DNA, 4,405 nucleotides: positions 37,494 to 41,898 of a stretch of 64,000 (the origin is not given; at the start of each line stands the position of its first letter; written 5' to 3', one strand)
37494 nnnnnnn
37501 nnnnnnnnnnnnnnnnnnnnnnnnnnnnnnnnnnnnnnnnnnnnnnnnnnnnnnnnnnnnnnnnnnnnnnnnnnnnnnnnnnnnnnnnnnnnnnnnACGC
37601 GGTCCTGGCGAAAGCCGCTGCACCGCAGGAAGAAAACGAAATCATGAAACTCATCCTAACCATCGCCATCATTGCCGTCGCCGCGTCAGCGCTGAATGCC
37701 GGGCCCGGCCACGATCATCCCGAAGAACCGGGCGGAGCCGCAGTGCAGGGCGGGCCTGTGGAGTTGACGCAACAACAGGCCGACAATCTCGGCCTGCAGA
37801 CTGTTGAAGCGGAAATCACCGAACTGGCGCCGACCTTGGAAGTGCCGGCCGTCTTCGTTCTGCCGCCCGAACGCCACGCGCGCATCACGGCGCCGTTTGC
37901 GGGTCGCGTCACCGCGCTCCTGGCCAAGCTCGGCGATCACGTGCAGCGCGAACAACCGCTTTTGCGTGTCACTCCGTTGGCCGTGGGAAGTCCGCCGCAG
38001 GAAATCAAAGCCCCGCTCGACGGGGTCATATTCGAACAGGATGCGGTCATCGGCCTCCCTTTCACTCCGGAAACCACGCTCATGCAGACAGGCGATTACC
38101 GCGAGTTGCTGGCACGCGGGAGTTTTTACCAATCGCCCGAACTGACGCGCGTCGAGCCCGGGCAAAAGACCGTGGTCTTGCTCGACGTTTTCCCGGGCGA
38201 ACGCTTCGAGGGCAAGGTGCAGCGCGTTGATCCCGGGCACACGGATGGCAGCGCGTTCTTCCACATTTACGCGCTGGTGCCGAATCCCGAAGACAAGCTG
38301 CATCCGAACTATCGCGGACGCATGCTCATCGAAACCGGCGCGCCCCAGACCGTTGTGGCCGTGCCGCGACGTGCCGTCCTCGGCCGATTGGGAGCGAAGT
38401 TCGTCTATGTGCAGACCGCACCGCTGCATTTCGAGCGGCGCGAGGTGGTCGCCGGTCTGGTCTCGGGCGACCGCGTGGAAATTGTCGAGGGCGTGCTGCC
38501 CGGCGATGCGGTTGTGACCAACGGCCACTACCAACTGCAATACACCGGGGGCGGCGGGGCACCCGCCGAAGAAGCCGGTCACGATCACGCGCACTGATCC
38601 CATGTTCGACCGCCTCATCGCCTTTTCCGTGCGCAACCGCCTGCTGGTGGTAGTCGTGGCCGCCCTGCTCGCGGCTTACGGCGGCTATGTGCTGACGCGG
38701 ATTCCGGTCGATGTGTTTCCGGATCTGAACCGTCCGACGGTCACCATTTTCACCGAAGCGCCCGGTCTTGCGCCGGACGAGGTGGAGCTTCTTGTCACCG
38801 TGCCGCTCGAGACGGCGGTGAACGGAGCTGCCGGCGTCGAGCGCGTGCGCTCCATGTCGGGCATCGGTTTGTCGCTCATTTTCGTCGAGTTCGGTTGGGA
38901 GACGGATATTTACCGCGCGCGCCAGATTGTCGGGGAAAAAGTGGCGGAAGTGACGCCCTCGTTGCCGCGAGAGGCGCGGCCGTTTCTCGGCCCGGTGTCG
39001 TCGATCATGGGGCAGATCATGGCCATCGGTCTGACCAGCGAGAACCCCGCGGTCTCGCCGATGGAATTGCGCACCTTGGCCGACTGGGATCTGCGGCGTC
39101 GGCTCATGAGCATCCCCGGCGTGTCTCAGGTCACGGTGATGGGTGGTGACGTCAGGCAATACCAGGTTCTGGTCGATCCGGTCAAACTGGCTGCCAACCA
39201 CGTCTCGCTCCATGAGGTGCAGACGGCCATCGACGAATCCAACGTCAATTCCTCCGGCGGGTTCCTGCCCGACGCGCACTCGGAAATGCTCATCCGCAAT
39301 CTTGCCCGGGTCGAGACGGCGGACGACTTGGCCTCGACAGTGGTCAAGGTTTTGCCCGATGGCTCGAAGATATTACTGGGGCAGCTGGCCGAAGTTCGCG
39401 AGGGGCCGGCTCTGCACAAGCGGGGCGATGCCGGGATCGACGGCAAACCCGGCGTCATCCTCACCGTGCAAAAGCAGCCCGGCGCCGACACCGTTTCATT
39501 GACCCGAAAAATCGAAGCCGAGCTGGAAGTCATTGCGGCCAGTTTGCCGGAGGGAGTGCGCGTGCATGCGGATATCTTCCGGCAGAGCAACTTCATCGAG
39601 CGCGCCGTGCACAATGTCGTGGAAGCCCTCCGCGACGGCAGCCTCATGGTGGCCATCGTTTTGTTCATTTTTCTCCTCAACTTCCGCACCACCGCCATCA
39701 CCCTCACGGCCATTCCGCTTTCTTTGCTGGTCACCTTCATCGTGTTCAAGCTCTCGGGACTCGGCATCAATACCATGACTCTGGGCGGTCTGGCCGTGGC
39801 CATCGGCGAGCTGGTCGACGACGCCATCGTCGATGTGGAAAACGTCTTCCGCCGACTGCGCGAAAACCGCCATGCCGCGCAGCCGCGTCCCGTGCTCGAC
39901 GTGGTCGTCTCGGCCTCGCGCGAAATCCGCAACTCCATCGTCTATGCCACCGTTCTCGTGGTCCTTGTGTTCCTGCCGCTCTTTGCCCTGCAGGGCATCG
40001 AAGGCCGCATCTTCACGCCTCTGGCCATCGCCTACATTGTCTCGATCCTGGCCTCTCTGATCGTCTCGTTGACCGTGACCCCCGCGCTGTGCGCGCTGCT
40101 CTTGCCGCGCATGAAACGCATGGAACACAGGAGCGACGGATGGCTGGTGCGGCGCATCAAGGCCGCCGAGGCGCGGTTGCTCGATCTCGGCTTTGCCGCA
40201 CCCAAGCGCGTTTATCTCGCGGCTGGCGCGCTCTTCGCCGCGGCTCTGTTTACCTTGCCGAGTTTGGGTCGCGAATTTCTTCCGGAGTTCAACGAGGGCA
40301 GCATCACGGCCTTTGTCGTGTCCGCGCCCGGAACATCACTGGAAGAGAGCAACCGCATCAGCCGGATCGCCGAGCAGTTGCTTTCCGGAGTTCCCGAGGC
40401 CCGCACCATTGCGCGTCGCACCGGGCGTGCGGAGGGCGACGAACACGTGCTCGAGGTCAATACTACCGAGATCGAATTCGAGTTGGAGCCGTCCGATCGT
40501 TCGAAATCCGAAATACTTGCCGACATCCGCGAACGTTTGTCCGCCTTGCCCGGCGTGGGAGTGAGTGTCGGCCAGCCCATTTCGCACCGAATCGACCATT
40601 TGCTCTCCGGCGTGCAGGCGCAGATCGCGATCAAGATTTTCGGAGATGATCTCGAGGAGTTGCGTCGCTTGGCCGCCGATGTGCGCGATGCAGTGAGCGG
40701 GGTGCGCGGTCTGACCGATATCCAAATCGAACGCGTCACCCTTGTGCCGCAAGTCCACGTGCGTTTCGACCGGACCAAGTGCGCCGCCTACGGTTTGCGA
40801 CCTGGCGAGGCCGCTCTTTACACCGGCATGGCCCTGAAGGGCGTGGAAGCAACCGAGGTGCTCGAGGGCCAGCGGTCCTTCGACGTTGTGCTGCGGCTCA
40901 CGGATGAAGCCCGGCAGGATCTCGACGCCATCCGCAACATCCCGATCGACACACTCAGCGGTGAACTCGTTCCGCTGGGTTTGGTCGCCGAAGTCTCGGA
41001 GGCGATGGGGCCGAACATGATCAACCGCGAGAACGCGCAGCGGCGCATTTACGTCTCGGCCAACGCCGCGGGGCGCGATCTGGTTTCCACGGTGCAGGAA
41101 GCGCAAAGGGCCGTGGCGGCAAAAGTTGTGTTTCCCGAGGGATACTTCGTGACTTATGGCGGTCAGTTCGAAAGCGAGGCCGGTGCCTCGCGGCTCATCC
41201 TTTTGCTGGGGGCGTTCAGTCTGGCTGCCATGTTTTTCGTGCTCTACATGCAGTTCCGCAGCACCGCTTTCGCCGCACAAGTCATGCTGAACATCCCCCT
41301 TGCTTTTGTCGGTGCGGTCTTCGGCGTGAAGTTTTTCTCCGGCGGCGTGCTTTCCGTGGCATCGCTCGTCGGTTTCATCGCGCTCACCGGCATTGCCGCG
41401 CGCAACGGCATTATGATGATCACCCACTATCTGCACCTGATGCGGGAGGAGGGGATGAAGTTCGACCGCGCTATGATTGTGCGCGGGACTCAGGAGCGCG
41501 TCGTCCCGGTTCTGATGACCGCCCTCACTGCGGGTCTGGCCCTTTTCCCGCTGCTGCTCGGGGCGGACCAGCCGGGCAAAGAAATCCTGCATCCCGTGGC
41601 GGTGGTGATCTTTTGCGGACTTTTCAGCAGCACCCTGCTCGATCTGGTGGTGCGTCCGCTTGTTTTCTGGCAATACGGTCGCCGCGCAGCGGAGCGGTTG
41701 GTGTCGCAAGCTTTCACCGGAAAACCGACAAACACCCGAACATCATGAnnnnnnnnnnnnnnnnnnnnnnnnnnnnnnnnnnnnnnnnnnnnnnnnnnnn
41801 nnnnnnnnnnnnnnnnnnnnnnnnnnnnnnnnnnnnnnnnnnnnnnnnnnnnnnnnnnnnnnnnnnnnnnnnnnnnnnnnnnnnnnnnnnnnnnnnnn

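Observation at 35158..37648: Perfect 35-bp direct repeat of the czcC/czcB junction brackets a foreign glycosidase gene inside the metal-efflux operon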

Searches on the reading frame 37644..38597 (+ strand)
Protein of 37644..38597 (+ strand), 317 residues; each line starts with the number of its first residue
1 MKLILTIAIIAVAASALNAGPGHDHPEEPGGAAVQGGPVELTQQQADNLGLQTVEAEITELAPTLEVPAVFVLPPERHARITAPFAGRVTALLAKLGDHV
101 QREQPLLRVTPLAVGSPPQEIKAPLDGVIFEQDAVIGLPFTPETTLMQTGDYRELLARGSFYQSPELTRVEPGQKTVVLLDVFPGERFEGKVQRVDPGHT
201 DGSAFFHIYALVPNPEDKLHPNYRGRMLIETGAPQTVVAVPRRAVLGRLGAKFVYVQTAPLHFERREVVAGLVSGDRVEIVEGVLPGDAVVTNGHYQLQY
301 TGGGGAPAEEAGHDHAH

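Call 7: search_protein_families(library=pfam, proteins=[window:37644-38597:+])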
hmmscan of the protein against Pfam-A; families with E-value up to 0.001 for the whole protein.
window:37644-38597:+ (317 aa): 2 families
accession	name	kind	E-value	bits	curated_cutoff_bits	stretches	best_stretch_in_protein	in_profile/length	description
PF13437.12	HlyD_3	-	1.5e-16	61.5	22.2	1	121-221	2-105/106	HlyD family secretion protein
PF16576.10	HlyD_D23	-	4e-16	59.4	30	1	120-222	110-211/214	Barrel-sandwich domain of CusB or HlyD membrane-fusion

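Call 16: find_related_loci(query=window:37644-38597:+, collection=genome_contigs, flank=7000)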
Query window:37644-38597:+ (317 aa) in genome_contigs; peptide patterns used: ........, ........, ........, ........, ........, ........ (x = any residue, [..] = any of these).
314 stretches matched a pattern; 22 encode a relative of the query (tblastn E <= 1e-3); 21 distinct loci.
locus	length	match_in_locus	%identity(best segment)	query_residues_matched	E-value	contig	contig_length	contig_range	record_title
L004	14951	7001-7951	86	1-317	6e-180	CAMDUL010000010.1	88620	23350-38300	MAG: Chthoniobacter flavus isolate MiE-14oct19-33 genome assembly, contig: MiE-14oct19-C222, whole genome shotgun sequen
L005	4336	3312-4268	86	1-317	0e+0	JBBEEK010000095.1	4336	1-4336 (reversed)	MAG: Chthoniobacterales bacterium isolate LejiaF_64_72 Lejia_F_25288_length_4336_cov_50, whole genome shotgun sequence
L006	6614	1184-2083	88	18-317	1e-178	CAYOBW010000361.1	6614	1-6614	MAG TPA_asm: uncultured Victivallales bacterium isolate SRP272421_co2_758 genome assembly, contig: NODE_46822_length_661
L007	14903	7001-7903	88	17-317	3e-174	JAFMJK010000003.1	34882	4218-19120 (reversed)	MAG: Chthoniobacterales bacterium isolate DEBay_Sum019D_L_G_169 NODE_762_length_34882_cov_7.619605, whole genome shotgun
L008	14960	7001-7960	80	1-317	2e-162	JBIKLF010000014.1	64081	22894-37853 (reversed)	MAG: Chthoniobacterales bacterium isolate ME2014-08-20_3300044733_group5_bin98 Rohwer_bin2569_scaffold_128_c1, whole gen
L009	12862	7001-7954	76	1-317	3e-160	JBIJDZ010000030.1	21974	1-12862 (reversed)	MAG: Chthoniobacterales bacterium isolate ME2006-08-30D12_3300044970_group2_bin85 Rohwer_bin2562_scaffold_814_c1, whole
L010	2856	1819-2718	83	18-317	4e-168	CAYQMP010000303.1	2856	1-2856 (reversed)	MAG TPA_asm: uncultured Chthoniobacter sp. isolate binchicken_co176_18 genome assembly, contig: NODE_47042_length_2856_c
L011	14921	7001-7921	79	1-306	3e-157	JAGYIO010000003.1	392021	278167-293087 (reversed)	MAG: Chthoniobacterales bacterium isolate M30B17 3, whole genome shotgun sequence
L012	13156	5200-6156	80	1-317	6e-154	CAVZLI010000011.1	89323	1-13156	MAG: uncultured Verrucomicrobiae bacterium isolate MFD03804.bin.2.131 genome assembly, contig: contig_53089, whole genom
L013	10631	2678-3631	79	1-317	7e-157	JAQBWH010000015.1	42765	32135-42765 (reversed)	MAG: Verrucomicrobia bacterium isolate casp150-mb.222 NODE_2353_length_42765_cov_0.139385, whole genome shotgun sequence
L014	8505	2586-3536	69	1-317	4e-143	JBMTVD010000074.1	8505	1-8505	MAG: Chthoniobacterales bacterium isolate LKB_V8_S20_100percent_par_LKB_V8_S20_metabat.78_sub NODE_6594_length_8505_cov_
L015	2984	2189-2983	83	18-282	2e-145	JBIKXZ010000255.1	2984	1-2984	MAG: Chthoniobacterales bacterium isolate ME2015-10-06_3300042338_group6_bin30 Rohwer_bin2570_scaffold_29803_c1, whole g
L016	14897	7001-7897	81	20-317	1e-157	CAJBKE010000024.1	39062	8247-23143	MAG: uncultured Verrucomicrobia bacterium isolate Loc090907-1m_bin-436 genome assembly, contig: bin-436:24/70, whole gen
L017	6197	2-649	82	102-317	2e-118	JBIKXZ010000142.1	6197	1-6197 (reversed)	MAG: Chthoniobacterales bacterium isolate ME2015-10-06_3300042338_group6_bin30 Rohwer_bin2570_scaffold_7062_c1, whole ge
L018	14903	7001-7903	81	1-300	3e-158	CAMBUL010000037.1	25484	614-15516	MAG: Chthoniobacter flavus isolate MoH-02may19-15 genome assembly, contig: MoH-02may19-C2801, whole genome shotgun seque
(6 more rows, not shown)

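Call 19: list_cluster_members(proteins=[window:37644-38597:+, window:38602-41748:+, window:33881-35191:+, window:33827-35191:+, window:33779-35191:+])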
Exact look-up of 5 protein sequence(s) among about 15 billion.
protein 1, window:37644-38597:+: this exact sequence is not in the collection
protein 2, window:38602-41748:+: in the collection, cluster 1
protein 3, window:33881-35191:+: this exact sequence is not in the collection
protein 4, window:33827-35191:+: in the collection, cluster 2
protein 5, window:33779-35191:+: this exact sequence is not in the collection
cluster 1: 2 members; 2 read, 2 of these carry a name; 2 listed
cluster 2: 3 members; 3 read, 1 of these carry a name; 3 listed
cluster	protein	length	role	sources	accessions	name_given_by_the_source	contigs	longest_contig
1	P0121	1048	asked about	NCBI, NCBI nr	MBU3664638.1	MAG: efflux RND transporter permease subunit [Chthoniobacterales bacterium] | efflux RND transporter permease subunit [Chthoniobacterales bacterium]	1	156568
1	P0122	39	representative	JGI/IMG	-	hypothetical protein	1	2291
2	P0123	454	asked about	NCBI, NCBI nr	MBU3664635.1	MAG: TolC family protein [Chthoniobacterales bacterium] | TolC family protein [Chthoniobacterales bacterium]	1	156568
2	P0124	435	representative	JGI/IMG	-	-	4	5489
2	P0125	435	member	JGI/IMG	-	-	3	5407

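Call 21: find_encoding_contigs(protein=P0124, flank=6000, max_places=6)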
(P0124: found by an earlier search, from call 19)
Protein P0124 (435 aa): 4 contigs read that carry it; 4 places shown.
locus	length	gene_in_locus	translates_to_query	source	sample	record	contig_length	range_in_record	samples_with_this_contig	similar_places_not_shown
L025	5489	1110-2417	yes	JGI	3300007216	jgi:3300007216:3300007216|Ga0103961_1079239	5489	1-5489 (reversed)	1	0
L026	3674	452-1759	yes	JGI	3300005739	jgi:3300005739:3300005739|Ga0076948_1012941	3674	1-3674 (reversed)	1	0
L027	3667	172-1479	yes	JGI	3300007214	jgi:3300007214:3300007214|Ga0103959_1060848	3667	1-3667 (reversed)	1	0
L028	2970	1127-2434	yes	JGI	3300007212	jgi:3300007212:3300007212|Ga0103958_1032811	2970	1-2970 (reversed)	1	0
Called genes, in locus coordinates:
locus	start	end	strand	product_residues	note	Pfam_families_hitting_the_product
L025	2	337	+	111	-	?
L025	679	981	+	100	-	-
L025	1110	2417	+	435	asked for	PF02321:OEP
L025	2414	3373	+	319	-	PF25919:BSH_CusB (faint), PF25917:BSH_RND (faint), PF25973:BSH_CzcB (weak), PF25954:Beta-barrel_RND_2 (weak), PF25967:RND-MFP_C (weak), PF25975:CzcB_C, PF25989:YknX_C (weak)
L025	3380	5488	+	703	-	?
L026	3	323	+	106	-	?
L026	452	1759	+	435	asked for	PF02321:OEP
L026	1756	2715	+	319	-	PF25919:BSH_CusB (faint), PF25917:BSH_RND (faint), PF25973:BSH_CzcB (weak), PF25954:Beta-barrel_RND_2 (weak), PF25967:RND-MFP_C (weak), PF25975:CzcB_C, PF25989:YknX_C (weak)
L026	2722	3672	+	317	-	?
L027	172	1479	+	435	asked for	PF02321:OEP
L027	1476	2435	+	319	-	PF25919:BSH_CusB (faint), PF25917:BSH_RND (faint), PF25973:BSH_CzcB (weak), PF25954:Beta-barrel_RND_2 (weak), PF25967:RND-MFP_C (weak), PF25975:CzcB_C, PF25989:YknX_C (weak)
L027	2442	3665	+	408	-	?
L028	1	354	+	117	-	?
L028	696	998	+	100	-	-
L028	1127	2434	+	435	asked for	PF02321:OEP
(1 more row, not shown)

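Call 22: find_encoding_contigs(protein=P0125, flank=6000, max_places=6)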
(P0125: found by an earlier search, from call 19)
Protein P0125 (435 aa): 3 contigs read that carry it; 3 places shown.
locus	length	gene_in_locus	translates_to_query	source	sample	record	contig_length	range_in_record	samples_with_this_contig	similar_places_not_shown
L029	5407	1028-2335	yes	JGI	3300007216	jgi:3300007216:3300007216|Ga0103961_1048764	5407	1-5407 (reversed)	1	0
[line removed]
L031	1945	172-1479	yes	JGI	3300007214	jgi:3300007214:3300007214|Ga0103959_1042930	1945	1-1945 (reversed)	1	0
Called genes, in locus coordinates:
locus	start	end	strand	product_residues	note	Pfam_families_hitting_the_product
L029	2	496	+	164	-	?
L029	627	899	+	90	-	-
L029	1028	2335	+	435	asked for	PF02321:OEP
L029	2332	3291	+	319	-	PF25919:BSH_CusB (faint), PF25917:BSH_RND (faint), PF25973:BSH_CzcB (weak), PF25954:Beta-barrel_RND_2 (weak), PF25967:RND-MFP_C (weak), PF25975:CzcB_C, PF25989:YknX_C (weak)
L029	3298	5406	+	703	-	?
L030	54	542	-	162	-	-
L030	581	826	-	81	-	-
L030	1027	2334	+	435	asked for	PF02321:OEP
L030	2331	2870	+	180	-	?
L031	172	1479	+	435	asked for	PF02321:OEP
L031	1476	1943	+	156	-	?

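Call 28: search_protein_families(library=ncbifam, proteins=[window:37644-38597:+], max_evalue=0.01)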
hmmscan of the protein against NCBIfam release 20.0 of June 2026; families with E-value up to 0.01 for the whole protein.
window:37644-38597:+ (317 aa): 17 families
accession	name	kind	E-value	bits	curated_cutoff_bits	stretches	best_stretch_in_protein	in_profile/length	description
TIGR01730.1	RND_mfp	subfamily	4.5e-33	114.6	94.9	2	119-299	135-314/322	efflux RND transporter periplasmic adaptor subunit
TIGR00999.1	8a0102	subfamily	4.4e-25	88.3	319.3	1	120-296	94-268/271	CzcB/NccB family metal efflux transporter periplasmic adaptor subunit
NF045680.1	DiMtlExpIhpB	equivalog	3.3e-12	46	450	1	34-293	54-309/326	divalent metal ion exporter adaptor subunit IhpB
TIGR00998.1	8a0101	subfamily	1.4e-09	37.4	390.8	1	120-205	206-289/334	EmrA/EmrK family multidrug efflux transporter periplasmic adaptor subunit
NF007132.1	PRK09578.1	equivalog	3.5e-07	29.3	512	1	208-296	277-365/396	MexX/AxyX family multidrug efflux RND transporter periplasmic adaptor subunit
NF008606.0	PRK11578.1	equivalog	1.5e-06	27.6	342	1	167-293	234-363/371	macrolide transporter subunit MacA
NF008589.1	PRK11556.1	equivalog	8.7e-06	24.9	391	1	208-298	289-379/392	MdtA/MuxA family multidrug efflux RND transporter periplasmic adaptor subunit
NF011604.1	PRK15030.1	equivalog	9e-06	24.9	765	1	206-296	274-365/397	multidrug efflux RND transporter periplasmic adaptor subunit AcrA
NF033138.2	RND-peri-MexC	equivalog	1.5e-05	24.3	625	1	214-299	278-364/375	MexC family multidrug efflux RND transporter periplasmic adaptor subunit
NF000272.2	OqxA_adapt_sub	exception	6.1e-05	22.2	835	1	187-297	259-369/391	multidrug efflux RND transporter periplasmic adaptor subunit OqxA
TIGR02971.1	heterocyst_DevB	subfamily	0.00012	21.6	129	1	121-196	207-279/327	ABC exporter membrane fusion protein, DevB family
NF007303.0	PRK09783.1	subfamily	0.00017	20.2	390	0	38-110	88-161/414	copper/silver efflux system membrane fusion protein CusB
NF033834.1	RND_adapt_MexA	exception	0.00019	20.7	750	1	189-301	242-352/373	multidrug efflux RND transporter periplasmic adaptor subunit MexA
NF007362.0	PRK09859.1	equivalog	0.00052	19.3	738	1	176-296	238-361/385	multidrug transporter subunit MdtE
NF005117.0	PRK06549.1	equivalog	0.0052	17.4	159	0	76-109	59-92/130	acetyl-CoA carboxylase biotin carboxyl carrier protein subunit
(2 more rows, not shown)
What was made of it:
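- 37644..38597 (+): czcB-like periplasmic adaptor (317 aa) with a signal peptide and His-rich ends. NCBI calls it from ATG 37593 (334 aa). TIGR01730 scores 114.6 against a 94.9 cut-off (call 28), with PF13437 and PF16576 hits (call 7).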

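Call 53: find_homologous_proteins(query=window:37644-38597:+, max_evalue=1e-60)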
Query window:37644-38597:+ (317 aa): 130 proteins with E <= 1e-60 among 8000 candidates; the best 120 are listed.
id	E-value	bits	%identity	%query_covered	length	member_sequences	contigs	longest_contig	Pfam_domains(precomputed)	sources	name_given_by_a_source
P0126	1.4e-204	696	100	100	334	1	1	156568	PF25973.1,PF25989.1,PF25967.1,PF25919.1,PF25975.1,PF25954.1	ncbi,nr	ncbi:MAG: HlyD family efflux transporter periplasmic adaptor subunit [Chthoniobacterales bacterium]|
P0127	2.4e-177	607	87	100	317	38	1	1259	PF25973.1,PF25989.1,PF25967.1,PF25919.1,PF25917.1,PF25975.1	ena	-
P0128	4.1e-177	606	87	100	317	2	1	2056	PF25973.1,PF25989.1,PF25967.1,PF25919.1,PF25975.1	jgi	-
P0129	1.6e-176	604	85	100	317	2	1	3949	PF25973.1,PF25989.1,PF25919.1,PF25975.1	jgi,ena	-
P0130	2.8e-174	597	85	100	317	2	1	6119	PF25973.1,PF25989.1,PF25919.1,PF25975.1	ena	-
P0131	7.9e-174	595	85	100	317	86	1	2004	PF25973.1,PF25989.1,PF25919.1,PF25975.1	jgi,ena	-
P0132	1.7e-173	594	86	100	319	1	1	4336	PF25973.1,PF25989.1,PF25967.1,PF25919.1,PF25975.1,PF25954.1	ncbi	ncbi:MAG: efflux RND transporter periplasmic adaptor subunit [Chthoniobacterales bacterium]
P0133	2.1e-173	594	88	95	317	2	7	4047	PF25973.1,PF25989.1,PF25919.1,PF25975.1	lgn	-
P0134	3.1e-173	593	85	100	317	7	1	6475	PF25973.1,PF25989.1,PF25967.1,PF25919.1,PF25917.1,PF25975.1,PF25954.1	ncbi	-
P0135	4.2e-173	593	88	95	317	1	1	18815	PF25973.1,PF25989.1,PF25919.1,PF25975.1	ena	-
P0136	5.7e-173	592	88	95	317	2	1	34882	PF25973.1,PF25989.1,PF25967.1,PF25919.1,PF25975.1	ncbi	-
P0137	1.0e-172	592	84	100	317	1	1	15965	PF25973.1,PF25989.1,PF25967.1,PF25919.1,PF25975.1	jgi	jgi:multidrug efflux pump subunit AcrA (membrane-fusion protein)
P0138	2.2e-172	591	84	100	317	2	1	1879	PF25973.1,PF25989.1,PF25967.1,PF25975.1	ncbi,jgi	jgi:cobalt-zinc-cadmium efflux system membrane fusion protein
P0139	3.2e-172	590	85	100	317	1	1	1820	PF25973.1,PF25919.1,PF25975.1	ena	-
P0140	6.0e-172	589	84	100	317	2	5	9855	PF25973.1,PF25989.1,PF25967.1,PF25919.1,PF25917.1,PF25975.1,PF25954.1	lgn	-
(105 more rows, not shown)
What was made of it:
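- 37644..38597 (+): Full-length relatives are mostly 315-320 aa (call 53).
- Tried and rejected: Search for a same-species czcB: nothing above 88% aa identity (call 53).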

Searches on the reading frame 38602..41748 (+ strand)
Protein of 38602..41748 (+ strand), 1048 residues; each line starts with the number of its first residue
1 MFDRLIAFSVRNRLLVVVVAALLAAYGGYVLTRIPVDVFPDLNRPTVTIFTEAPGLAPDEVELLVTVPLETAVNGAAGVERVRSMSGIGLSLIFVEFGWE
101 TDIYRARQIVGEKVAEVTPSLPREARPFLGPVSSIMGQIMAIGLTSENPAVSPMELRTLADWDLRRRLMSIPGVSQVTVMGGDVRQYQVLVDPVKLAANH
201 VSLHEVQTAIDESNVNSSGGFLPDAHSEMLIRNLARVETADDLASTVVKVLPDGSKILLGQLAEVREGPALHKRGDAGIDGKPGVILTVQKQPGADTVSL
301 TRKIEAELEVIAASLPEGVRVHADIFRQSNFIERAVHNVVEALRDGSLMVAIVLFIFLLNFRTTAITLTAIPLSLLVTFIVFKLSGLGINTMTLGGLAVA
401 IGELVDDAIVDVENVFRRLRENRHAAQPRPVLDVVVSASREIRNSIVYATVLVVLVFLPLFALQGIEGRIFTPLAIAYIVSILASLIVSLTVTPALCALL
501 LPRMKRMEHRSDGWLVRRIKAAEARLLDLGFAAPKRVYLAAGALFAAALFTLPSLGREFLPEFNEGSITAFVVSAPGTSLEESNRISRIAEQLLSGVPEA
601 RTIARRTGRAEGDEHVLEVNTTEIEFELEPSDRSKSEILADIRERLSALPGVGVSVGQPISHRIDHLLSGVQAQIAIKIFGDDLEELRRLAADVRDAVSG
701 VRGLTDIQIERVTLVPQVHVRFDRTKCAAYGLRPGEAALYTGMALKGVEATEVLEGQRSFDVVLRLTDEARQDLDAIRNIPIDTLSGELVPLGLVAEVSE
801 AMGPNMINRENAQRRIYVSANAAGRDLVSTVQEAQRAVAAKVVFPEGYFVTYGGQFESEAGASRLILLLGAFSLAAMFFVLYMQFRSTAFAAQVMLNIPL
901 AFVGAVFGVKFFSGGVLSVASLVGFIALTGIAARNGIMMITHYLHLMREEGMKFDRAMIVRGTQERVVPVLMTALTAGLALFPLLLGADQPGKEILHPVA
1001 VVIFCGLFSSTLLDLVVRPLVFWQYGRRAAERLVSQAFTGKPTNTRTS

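Call 7: search_protein_families(library=pfam, proteins=[window:38602-41748:+])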
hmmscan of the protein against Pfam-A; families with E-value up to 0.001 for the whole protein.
window:38602-41748:+ (1048 aa): 2 families
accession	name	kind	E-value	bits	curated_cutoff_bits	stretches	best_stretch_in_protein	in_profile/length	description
PF00873.25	ACR_tran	-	3.8e-263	876.2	28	1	6-1022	2-1017/1021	AcrB/AcrD/AcrF family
PF02355.23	SecD_SecF_C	-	4.9e-05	23.3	20.5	0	347-498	42-184/189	Protein export membrane protein SecD/SecF, C-terminal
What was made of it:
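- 38602..41748 (+): czcA-like heavy-metal RND pump. PF00873 E 4e-263 (call 7).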

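Call 28: search_protein_families(library=ncbifam, proteins=[window:38602-41748:+], max_evalue=0.01)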
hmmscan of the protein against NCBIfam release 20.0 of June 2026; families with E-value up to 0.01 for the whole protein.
window:38602-41748:+ (1048 aa): 15 families
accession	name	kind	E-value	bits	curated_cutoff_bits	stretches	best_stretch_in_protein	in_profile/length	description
TIGR00914.1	2A0601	subfamily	1e-237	791.6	701.45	1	1-1030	1-1041/1051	CusA/CzcA family heavy metal efflux RND transporter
NF033617.1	RND_permease_2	subfamily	1.4e-162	543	1250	1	9-1022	4-1004/1009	multidrug efflux RND transporter permease subunit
NF000282.2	RND_permease_1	subfamily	9e-126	421.1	1250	1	14-1023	9-1025/1029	multidrug efflux RND transporter permease subunit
TIGR00915.1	2A0602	subfamily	3.1e-109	366.4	940.35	1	8-1023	4-1026/1050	efflux RND transporter permease subunit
NF007905.0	PRK10614.1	equivalog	1.9e-102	343.6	1774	1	18-1027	18-1010/1025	multidrug efflux RND transporter permease subunit MdtC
NF007798.0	PRK10503.1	equivalog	2.8e-97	326.5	1584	1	16-1030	25-1027/1040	MdtB/MuxB family multidrug efflux RND transporter permease subunit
NF007133.0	PRK09579.1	equivalog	3.5e-86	289.7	1763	1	10-1034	8-1011/1017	multidrug efflux RND transporter permease subunit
NF007131.0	PRK09577.1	equivalog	5.8e-86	289.1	1768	1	15-1028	11-1025/1045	multidrug efflux RND transporter permease subunit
NF000037.1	RND_perm_OqxB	exception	3.7e-75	253.5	2200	1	12-1023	10-1032/1050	multidrug efflux RND transporter permease subunit OqxB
NF007842.1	PRK10555.1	equivalog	5.9e-69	233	1854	1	8-1028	4-1029/1036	multidrug efflux RND transporter permease AcrD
NF011706.2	PRK15127.1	equivalog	1e-65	222.3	2150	2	10-510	6-506/1049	multidrug efflux RND transporter permease subunit AcrB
TIGR00921.1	2A067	subfamily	1.5e-06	26.6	351.9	2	347-500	202-346/733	hydrophobe/amphiphile efflux-3 (HAE3) family transporter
TIGR00966.2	transloc_SecF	equivalog_domain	0.0008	19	160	1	349-498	135-277/279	protein translocase subunit SecF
NF046001.1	SecDF_plasm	equivalog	0.0011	17.1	500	1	347-510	692-857/878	protein translocase subunit SecDF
NF009582.0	PRK13024.1-2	equivalog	0.0084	14.1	723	0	345-501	340-488/859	protein translocase subunit SecDF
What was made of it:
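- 38602..41748 (+): TIGR00914 scores 791.6 against a 701.45 cut-off (call 28).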
